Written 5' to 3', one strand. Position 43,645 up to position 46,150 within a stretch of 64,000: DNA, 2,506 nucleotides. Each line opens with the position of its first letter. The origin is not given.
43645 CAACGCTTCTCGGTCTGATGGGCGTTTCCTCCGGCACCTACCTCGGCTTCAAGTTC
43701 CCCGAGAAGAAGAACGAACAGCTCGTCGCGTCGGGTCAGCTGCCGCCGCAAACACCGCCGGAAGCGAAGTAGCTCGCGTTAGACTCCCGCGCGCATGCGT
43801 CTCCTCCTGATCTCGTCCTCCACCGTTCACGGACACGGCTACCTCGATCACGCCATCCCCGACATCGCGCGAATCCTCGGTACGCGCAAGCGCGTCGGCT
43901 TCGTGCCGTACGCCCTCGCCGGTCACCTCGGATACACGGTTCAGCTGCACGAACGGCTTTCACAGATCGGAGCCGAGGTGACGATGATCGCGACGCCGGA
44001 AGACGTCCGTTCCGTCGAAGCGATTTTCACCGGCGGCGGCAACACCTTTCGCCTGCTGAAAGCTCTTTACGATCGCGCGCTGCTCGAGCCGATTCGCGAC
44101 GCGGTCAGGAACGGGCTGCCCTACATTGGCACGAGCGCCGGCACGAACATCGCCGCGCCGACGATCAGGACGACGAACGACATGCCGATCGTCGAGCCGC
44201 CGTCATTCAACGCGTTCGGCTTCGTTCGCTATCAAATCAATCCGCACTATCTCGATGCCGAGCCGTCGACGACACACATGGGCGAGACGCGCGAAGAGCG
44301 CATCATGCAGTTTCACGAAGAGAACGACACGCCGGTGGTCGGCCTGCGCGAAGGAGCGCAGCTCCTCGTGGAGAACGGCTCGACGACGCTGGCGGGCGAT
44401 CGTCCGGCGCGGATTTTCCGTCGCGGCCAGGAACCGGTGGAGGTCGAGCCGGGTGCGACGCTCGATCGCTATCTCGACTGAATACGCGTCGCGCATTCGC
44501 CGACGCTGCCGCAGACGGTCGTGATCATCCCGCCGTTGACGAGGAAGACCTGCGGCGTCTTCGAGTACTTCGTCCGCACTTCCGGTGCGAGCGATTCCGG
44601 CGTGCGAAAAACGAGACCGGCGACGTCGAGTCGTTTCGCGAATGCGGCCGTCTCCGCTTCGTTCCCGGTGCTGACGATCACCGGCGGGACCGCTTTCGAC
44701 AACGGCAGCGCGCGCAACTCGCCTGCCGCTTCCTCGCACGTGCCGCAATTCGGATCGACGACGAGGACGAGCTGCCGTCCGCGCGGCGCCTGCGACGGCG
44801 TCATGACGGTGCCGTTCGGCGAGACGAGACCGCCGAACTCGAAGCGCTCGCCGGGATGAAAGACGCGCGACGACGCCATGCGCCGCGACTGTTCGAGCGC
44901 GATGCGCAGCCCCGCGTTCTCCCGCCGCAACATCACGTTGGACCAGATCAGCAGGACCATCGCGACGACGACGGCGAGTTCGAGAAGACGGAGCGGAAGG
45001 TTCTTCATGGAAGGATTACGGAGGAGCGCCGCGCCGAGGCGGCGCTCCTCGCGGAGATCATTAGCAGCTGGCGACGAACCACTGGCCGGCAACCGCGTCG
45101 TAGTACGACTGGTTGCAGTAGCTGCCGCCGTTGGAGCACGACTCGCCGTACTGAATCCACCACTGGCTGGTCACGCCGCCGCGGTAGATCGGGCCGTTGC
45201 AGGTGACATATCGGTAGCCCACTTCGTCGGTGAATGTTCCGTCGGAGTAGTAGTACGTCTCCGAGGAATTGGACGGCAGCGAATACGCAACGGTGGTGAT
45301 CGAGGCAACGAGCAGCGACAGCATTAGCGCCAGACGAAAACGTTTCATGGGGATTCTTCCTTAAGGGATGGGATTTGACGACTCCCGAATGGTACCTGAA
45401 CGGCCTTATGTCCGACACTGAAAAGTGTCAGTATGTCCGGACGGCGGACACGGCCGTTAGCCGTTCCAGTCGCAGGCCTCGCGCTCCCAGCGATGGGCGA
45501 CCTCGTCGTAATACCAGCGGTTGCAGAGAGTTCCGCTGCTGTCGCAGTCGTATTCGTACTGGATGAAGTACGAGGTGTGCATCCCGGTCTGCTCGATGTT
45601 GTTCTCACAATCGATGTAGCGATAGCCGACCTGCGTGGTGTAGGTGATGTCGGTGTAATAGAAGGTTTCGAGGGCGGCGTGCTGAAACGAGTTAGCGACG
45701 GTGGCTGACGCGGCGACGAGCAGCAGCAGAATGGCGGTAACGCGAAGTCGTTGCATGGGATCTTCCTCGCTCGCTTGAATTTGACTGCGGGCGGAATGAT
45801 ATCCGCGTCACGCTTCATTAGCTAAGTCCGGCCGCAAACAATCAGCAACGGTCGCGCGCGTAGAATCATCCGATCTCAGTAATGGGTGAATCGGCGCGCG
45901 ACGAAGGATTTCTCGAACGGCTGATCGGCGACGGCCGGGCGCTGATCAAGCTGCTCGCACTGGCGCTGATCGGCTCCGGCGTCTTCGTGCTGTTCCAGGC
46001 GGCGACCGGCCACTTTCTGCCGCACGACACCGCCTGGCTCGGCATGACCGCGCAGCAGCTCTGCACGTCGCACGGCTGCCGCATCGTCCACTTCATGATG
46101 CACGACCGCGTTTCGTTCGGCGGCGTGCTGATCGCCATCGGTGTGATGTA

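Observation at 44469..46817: Tandem paralogous Cys-rich small secreted proteins with duplicated 5'UTR, co-operonic with a membrane-anchored thioredoxin-fold protein and divergent from an internally duplicated 8-TM protein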

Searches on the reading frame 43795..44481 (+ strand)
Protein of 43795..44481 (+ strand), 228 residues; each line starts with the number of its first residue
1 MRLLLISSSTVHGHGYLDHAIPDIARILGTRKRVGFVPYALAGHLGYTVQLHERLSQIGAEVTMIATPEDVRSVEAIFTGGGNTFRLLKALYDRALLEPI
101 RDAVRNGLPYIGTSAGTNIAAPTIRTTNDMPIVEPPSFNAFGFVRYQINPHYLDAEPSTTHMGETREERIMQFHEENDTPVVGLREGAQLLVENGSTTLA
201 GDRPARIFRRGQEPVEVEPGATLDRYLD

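Call 3: search_protein_families(library=pfam, proteins=[window:43795-44481:+], max_evalue=1)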
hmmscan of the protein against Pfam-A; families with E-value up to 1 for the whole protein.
window:43795-44481:+ (228 aa): 3 families
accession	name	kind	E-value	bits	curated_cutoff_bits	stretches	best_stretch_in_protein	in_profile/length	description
PF03575.23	Peptidase_S51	-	8.4e-55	186.1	23.9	1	3-198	1-204/206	Peptidase family S51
PF01174.25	SNO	-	0.0026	18.1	27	1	53-123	13-84/188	SNO glutamine amidotransferase family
PF07685.20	GATase_3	-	0.25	11.4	27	1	62-116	27-84/196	CobB/CobQ-like glutamine amidotransferase domain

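Call 4: search_protein_families(library=ncbifam, proteins=[window:43795-44481:+], max_evalue=1)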
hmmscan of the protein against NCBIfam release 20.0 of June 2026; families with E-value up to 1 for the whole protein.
window:43795-44481:+ (228 aa): 4 families
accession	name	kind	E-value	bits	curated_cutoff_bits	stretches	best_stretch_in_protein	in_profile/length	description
NF003642.0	PRK05282.1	equivalog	1e-78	264.1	156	1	1-224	1-230/233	dipeptidase PepE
TIGR03800.1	PLP_synth_Pdx2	equivalog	1.1e-08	35.2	105.55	1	53-125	16-88/184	pyridoxal 5'-phosphate synthase glutaminase subunit PdxT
TIGR02069.1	cyanophycinase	equivalog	2.1e-06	27.4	126.6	1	69-120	78-129/250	cyanophycinase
NF010050.0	PRK13526.1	equivalog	0.15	11.7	181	1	52-119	18-84/179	glutamine amidotransferase subunit PdxT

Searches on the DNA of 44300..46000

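Call 83: search_rna_families(source=window, start=44300, end=46000, threshold=evalue, max_evalue=1)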
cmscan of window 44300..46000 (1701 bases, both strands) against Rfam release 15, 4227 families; matches with E-value up to 1: 0.
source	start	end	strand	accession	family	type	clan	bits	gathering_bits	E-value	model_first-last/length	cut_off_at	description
